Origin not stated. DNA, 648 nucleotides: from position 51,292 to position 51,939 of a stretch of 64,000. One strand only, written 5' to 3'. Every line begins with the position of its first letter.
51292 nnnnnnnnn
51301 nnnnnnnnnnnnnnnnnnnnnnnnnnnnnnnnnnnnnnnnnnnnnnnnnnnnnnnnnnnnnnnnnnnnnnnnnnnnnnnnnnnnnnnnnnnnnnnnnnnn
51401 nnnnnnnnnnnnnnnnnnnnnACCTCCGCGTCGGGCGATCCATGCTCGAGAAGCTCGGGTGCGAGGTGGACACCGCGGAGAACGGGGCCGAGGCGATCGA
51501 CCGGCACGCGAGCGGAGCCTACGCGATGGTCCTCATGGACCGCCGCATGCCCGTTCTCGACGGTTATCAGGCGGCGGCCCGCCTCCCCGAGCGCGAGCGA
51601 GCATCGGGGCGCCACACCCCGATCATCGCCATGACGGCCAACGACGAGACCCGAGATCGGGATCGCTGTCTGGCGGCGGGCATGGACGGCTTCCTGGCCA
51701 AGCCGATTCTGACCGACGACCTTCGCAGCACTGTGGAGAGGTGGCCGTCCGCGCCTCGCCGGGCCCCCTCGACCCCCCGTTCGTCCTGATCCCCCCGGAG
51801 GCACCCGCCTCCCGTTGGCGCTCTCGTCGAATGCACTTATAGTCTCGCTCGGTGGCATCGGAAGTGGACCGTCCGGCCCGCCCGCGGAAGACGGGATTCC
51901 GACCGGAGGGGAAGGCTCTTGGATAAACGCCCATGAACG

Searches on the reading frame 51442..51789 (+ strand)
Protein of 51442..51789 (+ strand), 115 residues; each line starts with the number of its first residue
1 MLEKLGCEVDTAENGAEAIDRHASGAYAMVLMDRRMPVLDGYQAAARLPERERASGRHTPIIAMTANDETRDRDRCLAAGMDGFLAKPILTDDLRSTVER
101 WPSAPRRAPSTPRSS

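Call 10: search_protein_families(library=pfam, proteins=[window:51442-51789:+], max_evalue=0.00001)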
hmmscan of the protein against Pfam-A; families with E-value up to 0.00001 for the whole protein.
window:51442-51789:+ (115 aa): 1 family
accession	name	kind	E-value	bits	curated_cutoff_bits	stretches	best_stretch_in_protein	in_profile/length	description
PF00072.30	Response_reg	-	1.4e-21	77.2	30.2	1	1-98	17-110/111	Response regulator receiver domain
